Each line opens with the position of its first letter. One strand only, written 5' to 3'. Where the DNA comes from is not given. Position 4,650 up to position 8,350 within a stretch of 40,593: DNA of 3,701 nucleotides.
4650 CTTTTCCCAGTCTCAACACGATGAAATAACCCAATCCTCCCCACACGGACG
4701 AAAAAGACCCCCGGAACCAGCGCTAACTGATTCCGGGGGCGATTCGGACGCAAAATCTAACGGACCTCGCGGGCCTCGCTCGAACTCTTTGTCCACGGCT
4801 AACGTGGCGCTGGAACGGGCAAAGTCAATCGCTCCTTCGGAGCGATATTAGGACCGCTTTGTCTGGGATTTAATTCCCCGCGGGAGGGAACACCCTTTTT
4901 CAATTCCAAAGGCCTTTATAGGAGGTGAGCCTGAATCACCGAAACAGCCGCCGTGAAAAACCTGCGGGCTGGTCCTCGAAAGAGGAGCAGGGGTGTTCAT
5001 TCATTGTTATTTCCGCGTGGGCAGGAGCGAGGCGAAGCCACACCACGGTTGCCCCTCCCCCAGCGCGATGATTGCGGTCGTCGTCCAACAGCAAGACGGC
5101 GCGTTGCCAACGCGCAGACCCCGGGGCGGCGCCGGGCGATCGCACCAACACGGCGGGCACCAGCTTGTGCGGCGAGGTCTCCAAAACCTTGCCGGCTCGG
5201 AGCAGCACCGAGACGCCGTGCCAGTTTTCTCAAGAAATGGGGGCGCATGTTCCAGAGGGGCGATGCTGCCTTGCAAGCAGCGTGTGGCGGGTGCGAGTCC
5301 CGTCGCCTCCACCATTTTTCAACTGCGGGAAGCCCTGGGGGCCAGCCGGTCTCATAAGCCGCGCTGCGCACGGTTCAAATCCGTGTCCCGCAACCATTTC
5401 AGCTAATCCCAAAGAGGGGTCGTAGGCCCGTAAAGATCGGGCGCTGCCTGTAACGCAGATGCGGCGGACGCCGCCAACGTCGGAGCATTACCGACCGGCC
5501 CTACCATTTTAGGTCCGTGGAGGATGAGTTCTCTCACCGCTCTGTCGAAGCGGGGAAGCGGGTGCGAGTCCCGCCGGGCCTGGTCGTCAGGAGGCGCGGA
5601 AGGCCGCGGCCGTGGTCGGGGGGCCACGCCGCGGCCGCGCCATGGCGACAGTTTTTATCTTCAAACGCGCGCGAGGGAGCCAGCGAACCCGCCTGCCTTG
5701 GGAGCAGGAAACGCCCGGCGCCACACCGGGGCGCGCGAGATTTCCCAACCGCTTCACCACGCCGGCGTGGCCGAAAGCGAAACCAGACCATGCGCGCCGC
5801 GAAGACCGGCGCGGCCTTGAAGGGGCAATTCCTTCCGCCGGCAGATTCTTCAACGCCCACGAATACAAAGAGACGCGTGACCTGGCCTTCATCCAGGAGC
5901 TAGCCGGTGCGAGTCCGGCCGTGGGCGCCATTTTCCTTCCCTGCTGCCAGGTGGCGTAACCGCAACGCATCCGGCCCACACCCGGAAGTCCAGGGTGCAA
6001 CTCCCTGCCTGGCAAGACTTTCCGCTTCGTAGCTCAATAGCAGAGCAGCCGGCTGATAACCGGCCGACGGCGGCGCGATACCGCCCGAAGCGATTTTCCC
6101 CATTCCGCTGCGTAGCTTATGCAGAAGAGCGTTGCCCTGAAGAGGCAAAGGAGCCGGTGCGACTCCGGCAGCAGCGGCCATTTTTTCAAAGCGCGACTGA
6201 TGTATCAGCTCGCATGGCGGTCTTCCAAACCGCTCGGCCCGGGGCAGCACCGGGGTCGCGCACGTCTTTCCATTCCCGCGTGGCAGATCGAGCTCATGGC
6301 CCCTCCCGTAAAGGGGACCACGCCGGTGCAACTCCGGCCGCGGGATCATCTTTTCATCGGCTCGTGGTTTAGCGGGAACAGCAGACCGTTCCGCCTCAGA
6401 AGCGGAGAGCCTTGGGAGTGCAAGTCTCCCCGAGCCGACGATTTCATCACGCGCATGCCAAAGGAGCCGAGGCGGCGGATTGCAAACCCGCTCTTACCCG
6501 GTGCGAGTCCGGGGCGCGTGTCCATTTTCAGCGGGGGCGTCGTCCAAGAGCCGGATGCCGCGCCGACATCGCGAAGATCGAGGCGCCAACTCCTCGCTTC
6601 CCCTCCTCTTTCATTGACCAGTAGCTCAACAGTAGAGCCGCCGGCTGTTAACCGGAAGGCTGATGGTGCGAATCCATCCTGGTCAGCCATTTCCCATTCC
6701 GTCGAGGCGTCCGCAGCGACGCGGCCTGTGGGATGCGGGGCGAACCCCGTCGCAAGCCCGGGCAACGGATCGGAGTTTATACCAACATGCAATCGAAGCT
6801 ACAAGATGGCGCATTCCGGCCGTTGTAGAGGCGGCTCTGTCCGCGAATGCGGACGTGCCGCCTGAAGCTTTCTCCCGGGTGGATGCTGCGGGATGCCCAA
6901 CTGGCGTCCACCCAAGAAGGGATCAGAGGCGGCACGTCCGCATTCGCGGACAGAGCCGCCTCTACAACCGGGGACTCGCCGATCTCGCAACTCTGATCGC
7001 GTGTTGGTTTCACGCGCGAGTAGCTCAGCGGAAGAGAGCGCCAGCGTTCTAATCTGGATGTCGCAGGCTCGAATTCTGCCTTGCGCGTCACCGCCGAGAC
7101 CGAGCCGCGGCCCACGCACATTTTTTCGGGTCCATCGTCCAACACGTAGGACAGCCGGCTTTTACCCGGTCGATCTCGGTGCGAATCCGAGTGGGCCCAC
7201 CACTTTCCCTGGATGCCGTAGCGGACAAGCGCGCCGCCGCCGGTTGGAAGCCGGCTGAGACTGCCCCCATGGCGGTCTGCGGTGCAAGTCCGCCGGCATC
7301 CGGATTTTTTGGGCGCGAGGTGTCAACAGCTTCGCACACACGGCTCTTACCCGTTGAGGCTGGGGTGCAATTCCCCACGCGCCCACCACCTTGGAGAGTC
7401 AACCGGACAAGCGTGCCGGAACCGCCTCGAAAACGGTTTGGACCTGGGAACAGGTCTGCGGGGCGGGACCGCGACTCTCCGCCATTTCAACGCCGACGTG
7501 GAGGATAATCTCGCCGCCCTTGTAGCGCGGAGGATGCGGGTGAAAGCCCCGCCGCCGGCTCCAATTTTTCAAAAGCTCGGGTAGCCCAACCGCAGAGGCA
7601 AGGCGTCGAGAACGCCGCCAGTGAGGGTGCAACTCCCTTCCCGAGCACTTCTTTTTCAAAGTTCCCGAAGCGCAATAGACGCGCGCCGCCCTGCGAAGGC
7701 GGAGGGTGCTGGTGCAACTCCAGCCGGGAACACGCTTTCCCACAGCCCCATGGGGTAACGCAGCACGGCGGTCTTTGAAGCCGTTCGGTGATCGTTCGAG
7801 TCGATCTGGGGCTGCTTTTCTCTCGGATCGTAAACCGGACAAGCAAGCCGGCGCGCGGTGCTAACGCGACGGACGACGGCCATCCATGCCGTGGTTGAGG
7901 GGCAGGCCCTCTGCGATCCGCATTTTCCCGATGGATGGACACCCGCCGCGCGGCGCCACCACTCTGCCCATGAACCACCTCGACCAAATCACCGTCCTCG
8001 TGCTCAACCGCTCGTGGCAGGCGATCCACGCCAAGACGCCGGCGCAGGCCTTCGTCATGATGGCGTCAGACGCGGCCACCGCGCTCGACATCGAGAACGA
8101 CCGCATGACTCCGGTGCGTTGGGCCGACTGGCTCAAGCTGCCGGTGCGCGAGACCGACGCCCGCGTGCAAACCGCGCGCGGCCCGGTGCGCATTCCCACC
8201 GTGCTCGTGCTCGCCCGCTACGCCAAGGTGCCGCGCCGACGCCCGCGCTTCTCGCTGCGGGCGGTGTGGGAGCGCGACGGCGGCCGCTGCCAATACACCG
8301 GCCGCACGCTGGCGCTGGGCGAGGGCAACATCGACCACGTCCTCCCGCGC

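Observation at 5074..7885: Dense 2.8-kb head-to-tail array of about 27 tRNA-like genes covering 19 of 20 anticodon classes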

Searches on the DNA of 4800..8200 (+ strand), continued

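Call 69: search_with_rna_model(model_id=R2, sources=[window, L001, L002, L003, L005, L007, L008, L010, L012, L014, L015, L016, L017, L018, L019, L020, L021, L022, L023, L024, L025, L026, L027, L028, L029, L030, L031, L032, L033, L034, L035, L036, L037, L038, L039, L040, L041, L042, L043, L044, L045, L046, L047, L048, L049, L050, L051, L052, L053, L054, L055, L056, L057, L058, L059, L060, L061, L062, L063, L064, L065, L066, L067, L068, L069, L070, L071, L072, L073, L074, L075, L076, L077, L078, L079, L080, L081, L082, L083, L084, L085, L086, L087, L088], max_evalue=0.01)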
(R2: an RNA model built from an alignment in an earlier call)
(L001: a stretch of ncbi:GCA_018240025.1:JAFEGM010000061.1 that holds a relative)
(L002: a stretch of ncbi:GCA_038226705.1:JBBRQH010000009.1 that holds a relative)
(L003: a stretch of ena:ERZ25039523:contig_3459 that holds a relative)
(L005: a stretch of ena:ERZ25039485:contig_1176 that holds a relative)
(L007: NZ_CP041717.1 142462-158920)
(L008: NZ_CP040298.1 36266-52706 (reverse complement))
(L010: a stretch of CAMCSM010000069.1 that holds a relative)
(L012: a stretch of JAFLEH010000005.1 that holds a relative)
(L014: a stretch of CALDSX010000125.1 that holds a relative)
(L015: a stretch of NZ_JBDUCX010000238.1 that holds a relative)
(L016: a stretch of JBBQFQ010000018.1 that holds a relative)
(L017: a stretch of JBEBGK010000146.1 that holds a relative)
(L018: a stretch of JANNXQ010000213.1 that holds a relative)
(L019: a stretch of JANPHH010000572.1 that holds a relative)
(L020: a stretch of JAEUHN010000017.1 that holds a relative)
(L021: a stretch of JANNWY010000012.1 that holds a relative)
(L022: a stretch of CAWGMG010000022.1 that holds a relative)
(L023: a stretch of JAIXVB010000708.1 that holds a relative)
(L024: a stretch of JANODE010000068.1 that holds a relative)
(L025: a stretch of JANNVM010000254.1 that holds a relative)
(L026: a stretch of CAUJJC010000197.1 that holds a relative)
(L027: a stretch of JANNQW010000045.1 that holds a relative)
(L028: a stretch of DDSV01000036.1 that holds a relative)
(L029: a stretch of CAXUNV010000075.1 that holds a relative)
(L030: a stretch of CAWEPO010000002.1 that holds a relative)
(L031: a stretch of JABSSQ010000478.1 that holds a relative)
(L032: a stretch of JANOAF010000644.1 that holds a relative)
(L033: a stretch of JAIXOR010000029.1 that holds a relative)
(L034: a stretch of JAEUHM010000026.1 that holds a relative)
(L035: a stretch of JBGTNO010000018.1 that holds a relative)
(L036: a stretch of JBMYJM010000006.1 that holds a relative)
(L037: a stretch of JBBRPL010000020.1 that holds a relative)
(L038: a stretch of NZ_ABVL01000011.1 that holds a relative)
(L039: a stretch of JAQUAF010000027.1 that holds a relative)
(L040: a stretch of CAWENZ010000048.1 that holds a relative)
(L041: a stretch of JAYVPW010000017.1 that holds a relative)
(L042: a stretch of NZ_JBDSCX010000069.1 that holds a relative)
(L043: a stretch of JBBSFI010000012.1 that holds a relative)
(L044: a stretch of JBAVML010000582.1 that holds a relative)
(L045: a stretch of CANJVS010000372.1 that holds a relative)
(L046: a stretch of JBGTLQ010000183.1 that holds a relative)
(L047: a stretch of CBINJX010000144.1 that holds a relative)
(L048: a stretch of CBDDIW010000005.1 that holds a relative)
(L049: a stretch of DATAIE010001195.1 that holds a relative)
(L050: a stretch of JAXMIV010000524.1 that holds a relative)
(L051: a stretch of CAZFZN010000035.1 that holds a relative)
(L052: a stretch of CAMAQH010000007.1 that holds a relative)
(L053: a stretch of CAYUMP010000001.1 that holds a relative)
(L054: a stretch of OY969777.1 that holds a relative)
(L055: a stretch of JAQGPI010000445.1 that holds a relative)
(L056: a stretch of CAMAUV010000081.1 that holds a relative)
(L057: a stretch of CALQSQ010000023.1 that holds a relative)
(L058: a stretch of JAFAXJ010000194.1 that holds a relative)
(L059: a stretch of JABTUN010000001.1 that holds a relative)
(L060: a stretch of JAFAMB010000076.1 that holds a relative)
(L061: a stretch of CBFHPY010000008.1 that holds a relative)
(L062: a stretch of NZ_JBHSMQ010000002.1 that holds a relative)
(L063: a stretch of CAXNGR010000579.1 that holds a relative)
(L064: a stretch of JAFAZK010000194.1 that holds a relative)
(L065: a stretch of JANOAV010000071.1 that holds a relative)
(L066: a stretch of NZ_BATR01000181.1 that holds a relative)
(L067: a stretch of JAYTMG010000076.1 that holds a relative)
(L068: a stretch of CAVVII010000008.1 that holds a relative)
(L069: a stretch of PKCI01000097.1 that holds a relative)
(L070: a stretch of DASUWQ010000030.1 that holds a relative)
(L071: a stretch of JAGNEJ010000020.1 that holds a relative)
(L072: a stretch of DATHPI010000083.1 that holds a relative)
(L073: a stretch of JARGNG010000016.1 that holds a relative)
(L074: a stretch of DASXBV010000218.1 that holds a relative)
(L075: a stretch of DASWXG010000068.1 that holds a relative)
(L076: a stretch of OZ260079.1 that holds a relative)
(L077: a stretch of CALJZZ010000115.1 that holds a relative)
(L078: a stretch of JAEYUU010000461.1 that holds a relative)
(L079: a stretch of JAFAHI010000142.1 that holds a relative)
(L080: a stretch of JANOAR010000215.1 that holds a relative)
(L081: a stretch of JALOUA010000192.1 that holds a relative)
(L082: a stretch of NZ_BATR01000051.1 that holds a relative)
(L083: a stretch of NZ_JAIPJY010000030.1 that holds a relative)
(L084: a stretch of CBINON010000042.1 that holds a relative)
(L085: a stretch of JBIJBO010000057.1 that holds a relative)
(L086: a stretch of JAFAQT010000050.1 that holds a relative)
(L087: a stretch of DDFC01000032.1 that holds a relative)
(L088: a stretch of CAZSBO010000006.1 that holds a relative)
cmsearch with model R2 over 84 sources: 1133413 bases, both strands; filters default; matches with E-value up to 0.01: 27.
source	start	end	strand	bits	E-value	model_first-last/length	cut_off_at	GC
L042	3280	3376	+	104.2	2.2e-27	1-95/95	no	0.54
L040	4377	4473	+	102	9.6e-27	1-95/95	no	0.55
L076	4670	4766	+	101.7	1.2e-26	1-95/95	no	0.52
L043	3355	3451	+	100.2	3.3e-26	1-95/95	no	0.52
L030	4011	4108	+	99.8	4.3e-26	1-95/95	no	0.53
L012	6171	6267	+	99.3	6.1e-26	1-95/95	no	0.56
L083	1940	2057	+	98.9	8.2e-26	1-95/95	no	0.57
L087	3774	3893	+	98.6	1e-25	1-95/95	no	0.57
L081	1532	1629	+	96.9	3e-25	1-95/95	no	0.58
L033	5804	5901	+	96.4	4.3e-25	1-95/95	no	0.55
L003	4378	4472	+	96.3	4.5e-25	1-95/95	no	0.55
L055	4538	4630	+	94.5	1.6e-24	1-95/95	no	0.59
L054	4680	4770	+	94.3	1.8e-24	1-95/95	no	0.51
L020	3012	3108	+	93.3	3.4e-24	1-95/95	no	0.56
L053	4779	4886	+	92.1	7.7e-24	1-95/95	no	0.57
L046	5003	5140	+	90.6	2.2e-23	1-95/95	no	0.54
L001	5952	6043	+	87.5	1.7e-22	1-95/95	no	0.58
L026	332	427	+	87.3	2e-22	1-95/95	no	0.62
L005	8488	8587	+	86.2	4.1e-22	1-95/95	no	0.59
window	4917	5008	+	85.9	5.3e-22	1-95/95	no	0.53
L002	7827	7920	+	83.9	2.1e-21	1-95/95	no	0.57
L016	1876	1969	+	83.5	2.7e-21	1-95/95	no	0.56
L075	4934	5045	+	83.3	3e-21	1-95/95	no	0.6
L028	6391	6481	+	71.7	7.6e-18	1-95/95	no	0.58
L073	6559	6648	+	68.2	8.1e-17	1-95/95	no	0.54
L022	6414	6489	-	21.7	0.0037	1-95/95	no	0.55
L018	6371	6512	-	21.1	0.0055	1-95/95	no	0.58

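Call 83: get_annotated_region(hit=H12, flank=400)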
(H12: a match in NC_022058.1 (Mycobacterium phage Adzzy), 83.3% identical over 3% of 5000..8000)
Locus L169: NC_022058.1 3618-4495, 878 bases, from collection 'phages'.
description: Mycobacterium phage Adzzy, complete genome.
organism: Mycobacterium phage Adzzy (NCBI taxid 1383059)
taxonomy: Viruses; Duplodnaviria; Heunggongvirae; Uroviricota; Caudoviricetes; Fromanvirus
host: Mycobacterium smegmatis mc2 155; source: soil; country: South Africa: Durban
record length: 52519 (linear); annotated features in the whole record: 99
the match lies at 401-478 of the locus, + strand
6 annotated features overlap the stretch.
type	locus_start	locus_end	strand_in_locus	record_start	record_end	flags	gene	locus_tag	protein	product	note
CDS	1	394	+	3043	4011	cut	6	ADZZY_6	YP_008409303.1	minor tail protein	-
tRNA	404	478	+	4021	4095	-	7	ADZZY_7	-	tRNA-Asn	tRNA-Asn(gtt)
tRNA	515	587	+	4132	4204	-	8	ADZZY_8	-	tRNA-Gln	tRNA-Gln(ctg)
tRNA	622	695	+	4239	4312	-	9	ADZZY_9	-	tRNA-Lys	tRNA-Lys(ctt)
CDS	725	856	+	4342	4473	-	10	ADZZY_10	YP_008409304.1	hypothetical protein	-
CDS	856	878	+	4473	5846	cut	11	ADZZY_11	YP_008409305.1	endolysin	LysA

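Call 91: search_with_rna_model(model_id=R2, sources=[window, L001, L002, L003, L005, L012, L016, L020, L026, L028, L030, L033, L040, L042, L043, L046, L053, L054, L055, L073, L075, L076, L081, L083, L087, L089, L091, L093, L137, L138], max_evalue=0.00001, make_alignment=true)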
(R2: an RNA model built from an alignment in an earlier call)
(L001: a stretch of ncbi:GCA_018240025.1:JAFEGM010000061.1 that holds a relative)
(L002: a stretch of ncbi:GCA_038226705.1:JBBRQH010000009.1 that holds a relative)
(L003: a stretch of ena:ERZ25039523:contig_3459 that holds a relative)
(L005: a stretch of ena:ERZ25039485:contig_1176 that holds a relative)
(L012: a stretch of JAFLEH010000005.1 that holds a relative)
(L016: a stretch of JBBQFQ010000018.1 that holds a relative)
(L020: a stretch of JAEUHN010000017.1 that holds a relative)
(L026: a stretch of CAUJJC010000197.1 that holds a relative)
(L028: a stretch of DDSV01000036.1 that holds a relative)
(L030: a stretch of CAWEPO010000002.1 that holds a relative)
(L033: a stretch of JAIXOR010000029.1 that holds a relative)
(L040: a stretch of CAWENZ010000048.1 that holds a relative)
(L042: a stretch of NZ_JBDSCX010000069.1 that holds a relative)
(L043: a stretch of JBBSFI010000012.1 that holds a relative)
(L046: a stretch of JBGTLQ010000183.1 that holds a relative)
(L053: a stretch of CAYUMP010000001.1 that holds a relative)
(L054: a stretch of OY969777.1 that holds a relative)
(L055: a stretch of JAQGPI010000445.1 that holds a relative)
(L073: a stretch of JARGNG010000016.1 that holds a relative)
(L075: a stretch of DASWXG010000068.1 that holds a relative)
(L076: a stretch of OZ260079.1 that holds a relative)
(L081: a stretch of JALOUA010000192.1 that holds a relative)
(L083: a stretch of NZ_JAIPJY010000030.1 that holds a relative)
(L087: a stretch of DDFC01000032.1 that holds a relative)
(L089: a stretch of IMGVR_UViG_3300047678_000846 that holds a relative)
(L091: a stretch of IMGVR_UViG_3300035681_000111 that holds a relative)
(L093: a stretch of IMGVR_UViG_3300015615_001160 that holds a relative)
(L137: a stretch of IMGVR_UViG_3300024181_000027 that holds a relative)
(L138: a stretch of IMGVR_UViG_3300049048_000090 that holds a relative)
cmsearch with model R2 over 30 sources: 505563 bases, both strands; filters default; matches with E-value up to 0.00001: 26.
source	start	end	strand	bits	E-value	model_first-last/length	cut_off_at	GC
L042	3280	3376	+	104.2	9.9e-28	1-95/95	no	0.54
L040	4377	4473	+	102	4.3e-27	1-95/95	no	0.55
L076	4670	4766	+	101.7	5.3e-27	1-95/95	no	0.52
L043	3355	3451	+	100.2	1.5e-26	1-95/95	no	0.52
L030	4011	4108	+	99.8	1.9e-26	1-95/95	no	0.53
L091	1762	1859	+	99.5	2.4e-26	1-95/95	no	0.53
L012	6171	6267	+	99.3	2.7e-26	1-95/95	no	0.56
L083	1940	2057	+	98.9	3.6e-26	1-95/95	no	0.57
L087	3774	3893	+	98.6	4.4e-26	1-95/95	no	0.57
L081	1532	1629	+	96.9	1.3e-25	1-95/95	no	0.58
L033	5804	5901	+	96.4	1.9e-25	1-95/95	no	0.55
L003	4378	4472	+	96.3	2e-25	1-95/95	no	0.55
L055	4538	4630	+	94.5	7.1e-25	1-95/95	no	0.59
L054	4680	4770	+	94.3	8e-25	1-95/95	no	0.51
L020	3012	3108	+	93.3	1.5e-24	1-95/95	no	0.56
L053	4779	4886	+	92.1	3.4e-24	1-95/95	no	0.57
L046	5003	5140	+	90.6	1e-23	1-95/95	no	0.54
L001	5952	6043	+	87.5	7.7e-23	1-95/95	no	0.58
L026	332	427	+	87.3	9.1e-23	1-95/95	no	0.62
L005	8488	8587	+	86.2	1.8e-22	1-95/95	no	0.59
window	4917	5008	+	85.9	2.4e-22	1-95/95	no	0.53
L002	7827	7920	+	83.9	9.2e-22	1-95/95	no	0.57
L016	1876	1969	+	83.5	1.2e-21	1-95/95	no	0.56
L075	4934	5045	+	83.3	1.4e-21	1-95/95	no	0.6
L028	6391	6481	+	71.7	3.4e-18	1-95/95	no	0.58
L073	6559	6648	+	68.2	3.6e-17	1-95/95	no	0.54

Alignment A7: 26 matches aligned to the model, 160 columns, each read 5' to 3' on its own strand. Consensus structure (alignment columns), stored with it:
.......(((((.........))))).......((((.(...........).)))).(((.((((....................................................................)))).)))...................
